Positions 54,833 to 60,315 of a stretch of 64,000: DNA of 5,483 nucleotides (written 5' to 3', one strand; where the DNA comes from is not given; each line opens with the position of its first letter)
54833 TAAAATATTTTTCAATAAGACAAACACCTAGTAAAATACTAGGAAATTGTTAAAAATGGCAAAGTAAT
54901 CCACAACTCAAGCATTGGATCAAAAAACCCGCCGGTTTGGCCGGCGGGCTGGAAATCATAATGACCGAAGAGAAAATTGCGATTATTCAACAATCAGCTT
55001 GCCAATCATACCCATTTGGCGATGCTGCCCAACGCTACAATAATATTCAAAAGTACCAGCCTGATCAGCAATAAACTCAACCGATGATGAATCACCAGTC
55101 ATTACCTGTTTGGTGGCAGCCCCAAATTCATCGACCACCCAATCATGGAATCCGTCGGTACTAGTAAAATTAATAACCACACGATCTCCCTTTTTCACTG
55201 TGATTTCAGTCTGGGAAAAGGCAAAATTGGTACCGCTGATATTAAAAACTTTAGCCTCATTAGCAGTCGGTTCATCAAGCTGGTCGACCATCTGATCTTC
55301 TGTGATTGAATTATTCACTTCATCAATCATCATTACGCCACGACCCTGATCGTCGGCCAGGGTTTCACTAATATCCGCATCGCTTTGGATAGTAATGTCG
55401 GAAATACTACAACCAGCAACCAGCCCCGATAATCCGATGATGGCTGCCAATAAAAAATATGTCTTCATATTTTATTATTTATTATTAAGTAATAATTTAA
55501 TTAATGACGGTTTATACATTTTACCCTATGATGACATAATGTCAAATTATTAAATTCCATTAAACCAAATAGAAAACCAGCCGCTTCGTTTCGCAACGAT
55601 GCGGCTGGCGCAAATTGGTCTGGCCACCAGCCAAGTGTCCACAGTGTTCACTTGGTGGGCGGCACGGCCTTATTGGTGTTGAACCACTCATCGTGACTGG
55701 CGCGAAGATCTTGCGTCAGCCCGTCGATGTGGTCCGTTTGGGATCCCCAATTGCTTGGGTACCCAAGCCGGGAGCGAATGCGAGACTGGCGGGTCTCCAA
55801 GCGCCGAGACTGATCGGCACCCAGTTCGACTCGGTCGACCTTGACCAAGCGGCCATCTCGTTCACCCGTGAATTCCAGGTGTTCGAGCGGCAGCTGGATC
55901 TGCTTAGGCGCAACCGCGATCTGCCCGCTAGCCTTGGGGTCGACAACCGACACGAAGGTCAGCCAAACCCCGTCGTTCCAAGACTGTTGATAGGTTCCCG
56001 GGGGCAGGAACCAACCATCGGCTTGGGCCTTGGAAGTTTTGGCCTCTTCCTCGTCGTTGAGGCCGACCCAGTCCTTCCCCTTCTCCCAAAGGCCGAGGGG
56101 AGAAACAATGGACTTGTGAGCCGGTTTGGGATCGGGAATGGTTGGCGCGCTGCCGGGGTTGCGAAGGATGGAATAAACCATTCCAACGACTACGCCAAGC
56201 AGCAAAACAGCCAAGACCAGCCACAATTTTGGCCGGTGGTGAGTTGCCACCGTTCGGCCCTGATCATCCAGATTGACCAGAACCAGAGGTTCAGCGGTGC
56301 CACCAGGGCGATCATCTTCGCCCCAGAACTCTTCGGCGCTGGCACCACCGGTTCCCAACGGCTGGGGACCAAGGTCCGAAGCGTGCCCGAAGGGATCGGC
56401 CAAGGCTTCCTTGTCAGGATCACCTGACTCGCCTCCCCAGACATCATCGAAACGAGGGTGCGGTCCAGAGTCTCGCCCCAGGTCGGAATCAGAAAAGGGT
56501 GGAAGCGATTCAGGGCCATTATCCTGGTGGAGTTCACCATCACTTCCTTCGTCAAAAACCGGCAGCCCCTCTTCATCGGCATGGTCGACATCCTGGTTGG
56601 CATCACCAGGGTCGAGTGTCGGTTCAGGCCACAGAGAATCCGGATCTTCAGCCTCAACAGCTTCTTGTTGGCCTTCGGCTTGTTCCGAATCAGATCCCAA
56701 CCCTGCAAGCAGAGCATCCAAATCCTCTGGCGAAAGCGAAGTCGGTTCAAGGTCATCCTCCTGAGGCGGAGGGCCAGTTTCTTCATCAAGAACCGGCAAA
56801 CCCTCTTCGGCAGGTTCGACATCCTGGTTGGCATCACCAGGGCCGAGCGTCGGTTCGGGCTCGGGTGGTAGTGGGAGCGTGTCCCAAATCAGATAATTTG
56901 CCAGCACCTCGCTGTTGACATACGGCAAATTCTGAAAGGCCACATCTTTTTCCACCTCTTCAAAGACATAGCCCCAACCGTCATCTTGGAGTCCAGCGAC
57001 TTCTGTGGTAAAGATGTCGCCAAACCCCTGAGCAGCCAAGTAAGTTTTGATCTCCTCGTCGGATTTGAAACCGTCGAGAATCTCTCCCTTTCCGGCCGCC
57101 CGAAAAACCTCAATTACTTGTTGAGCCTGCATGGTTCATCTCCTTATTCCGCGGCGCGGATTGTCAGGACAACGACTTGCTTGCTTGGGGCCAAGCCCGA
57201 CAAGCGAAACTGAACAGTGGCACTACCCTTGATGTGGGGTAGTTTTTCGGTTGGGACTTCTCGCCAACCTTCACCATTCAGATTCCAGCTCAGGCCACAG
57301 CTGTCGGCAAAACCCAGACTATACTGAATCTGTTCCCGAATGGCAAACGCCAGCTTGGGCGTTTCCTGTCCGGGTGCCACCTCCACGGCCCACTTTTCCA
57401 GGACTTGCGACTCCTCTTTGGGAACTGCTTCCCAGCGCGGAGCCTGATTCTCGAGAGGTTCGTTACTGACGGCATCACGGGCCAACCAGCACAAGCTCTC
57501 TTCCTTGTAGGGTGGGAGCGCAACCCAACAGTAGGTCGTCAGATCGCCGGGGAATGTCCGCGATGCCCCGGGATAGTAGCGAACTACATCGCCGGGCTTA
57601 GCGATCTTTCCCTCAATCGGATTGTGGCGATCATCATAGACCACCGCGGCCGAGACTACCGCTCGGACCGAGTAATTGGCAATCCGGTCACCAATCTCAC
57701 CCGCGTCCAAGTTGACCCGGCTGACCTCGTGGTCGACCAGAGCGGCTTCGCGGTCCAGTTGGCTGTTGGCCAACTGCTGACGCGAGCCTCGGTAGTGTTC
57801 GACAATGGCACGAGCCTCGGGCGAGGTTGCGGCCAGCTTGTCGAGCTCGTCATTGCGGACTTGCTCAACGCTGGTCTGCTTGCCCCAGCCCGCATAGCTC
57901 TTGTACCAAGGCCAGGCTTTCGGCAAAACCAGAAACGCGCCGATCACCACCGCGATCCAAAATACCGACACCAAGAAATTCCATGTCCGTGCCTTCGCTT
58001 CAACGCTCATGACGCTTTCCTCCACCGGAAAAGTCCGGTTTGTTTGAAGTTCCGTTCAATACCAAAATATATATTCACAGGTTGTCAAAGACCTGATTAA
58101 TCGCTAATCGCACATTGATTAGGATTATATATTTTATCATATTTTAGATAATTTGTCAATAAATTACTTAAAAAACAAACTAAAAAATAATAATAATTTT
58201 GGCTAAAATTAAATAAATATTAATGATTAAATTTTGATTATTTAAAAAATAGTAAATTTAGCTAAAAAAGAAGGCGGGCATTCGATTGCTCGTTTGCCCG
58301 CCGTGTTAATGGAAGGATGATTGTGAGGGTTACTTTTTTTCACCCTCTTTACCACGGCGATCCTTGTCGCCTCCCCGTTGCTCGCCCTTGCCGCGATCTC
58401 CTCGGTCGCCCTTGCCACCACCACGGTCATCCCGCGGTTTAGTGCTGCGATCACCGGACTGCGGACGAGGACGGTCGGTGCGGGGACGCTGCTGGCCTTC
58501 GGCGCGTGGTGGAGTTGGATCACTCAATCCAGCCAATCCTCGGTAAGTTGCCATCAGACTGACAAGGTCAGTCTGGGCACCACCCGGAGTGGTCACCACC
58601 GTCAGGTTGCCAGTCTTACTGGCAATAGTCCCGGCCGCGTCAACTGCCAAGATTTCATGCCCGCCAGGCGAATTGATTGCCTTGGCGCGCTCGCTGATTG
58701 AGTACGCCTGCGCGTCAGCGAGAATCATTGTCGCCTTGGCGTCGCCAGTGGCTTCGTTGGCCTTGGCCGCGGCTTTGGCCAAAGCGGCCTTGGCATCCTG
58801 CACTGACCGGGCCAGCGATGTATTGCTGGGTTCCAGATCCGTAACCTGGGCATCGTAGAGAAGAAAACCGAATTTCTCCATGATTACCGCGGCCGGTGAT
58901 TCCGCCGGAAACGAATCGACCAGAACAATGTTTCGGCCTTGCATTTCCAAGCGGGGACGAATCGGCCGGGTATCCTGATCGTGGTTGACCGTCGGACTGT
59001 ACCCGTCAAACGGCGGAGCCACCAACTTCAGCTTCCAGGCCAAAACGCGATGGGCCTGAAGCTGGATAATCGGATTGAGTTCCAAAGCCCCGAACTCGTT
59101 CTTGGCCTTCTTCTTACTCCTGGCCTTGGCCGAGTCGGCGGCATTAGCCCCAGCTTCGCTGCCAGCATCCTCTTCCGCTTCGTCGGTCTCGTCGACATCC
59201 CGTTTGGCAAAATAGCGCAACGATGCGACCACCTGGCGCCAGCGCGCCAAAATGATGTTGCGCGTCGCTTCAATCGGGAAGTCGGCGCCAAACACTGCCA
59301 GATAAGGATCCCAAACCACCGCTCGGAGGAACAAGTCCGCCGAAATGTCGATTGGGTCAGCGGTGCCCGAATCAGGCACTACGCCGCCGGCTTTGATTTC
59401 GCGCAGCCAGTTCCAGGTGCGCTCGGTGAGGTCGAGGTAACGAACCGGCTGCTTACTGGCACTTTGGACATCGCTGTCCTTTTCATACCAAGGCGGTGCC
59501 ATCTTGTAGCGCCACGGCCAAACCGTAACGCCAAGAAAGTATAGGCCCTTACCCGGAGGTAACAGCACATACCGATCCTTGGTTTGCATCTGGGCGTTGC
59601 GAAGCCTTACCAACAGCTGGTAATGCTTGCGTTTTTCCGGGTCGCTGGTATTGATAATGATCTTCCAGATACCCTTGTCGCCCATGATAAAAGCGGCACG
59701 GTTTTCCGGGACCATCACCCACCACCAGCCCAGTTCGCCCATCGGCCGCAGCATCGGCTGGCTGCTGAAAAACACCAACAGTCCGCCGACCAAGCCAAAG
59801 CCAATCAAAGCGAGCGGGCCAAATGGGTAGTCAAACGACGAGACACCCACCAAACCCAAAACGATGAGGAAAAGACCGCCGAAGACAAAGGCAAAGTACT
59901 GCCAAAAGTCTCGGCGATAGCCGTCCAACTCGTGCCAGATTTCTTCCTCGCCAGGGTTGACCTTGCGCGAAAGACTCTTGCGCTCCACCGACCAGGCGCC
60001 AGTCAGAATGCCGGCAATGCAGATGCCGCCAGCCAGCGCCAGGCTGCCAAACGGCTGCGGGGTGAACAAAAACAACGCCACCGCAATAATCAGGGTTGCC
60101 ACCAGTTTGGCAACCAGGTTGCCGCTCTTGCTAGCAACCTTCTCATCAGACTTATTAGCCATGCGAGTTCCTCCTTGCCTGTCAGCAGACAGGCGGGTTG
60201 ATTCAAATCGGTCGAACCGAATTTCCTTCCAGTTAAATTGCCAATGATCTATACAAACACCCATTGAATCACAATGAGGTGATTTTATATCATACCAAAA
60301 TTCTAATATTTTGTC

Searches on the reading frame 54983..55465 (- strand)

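Call 84: search_protein_families(library=pfam, proteins=[window:54983-55465:-], max_evalue=0.01)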
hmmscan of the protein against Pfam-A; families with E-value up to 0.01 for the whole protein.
window:54983-55465:- (160 aa): 5 families
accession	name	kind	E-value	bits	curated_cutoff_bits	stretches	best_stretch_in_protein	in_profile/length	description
PF00127.26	Copper-bind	-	3.4e-09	37.5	21.2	1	75-160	6-99/99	Copper binding proteins, plastocyanin/azurin family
PF13473.12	Cupredoxin_1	-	3.8e-09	36.9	27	1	68-159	17-104/104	Cupredoxin-like domain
PF07732.21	Cu-oxidase_3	-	9e-06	26.2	21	1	117-160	71-115/119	Multicopper oxidase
PF07731.20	Cu-oxidase_2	-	1.2e-05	25.5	20.4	1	117-160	91-134/137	Multicopper oxidase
PF20597.4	pAdhesive_15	-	0.0023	18.3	23.8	1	32-118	115-198/254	Putative Ice-binding-like adhesive domain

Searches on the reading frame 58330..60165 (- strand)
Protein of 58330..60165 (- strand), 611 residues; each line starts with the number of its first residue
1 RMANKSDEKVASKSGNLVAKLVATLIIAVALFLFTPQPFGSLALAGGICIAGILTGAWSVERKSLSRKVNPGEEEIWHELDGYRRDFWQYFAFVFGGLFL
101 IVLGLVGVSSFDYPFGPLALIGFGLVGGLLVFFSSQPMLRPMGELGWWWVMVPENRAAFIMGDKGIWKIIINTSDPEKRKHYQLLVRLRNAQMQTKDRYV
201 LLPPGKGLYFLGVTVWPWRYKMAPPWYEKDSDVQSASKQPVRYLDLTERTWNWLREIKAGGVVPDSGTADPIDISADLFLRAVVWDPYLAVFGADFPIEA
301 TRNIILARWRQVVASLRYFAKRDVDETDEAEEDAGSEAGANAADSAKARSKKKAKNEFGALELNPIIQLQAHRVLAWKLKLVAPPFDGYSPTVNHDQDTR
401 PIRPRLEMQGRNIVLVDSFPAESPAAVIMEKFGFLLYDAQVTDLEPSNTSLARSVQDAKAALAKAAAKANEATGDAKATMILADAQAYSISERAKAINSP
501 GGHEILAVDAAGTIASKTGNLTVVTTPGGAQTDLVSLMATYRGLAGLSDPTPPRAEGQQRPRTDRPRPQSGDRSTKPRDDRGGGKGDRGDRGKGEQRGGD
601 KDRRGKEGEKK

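Call 40: search_protein_families(library=pfam, proteins=[window:58330-60165:-], max_evalue=0.1)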
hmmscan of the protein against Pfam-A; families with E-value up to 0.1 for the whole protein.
window:58330-60165:- (611 aa): 2 families
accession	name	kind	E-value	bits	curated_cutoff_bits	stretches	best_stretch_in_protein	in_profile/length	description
PF01145.31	Band_7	-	2.5e-05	24.9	23.6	1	239-476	33-176/176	SPFH domain / Band 7 family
PF22812.1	CR_prot_dom_plant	-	0.061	14.2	34.1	0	5-34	27-56/71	Plant cysteine-rich protein domain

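Call 55: find_homologous_proteins(query=window:58333-60162:-)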
Query seq(610 aa) (610 aa): 1 proteins with E <= 0.001 among 8000 candidates.
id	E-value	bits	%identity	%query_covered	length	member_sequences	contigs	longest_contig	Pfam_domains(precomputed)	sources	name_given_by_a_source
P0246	0.0e+0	1387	100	100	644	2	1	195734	-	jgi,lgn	jgi:hypothetical protein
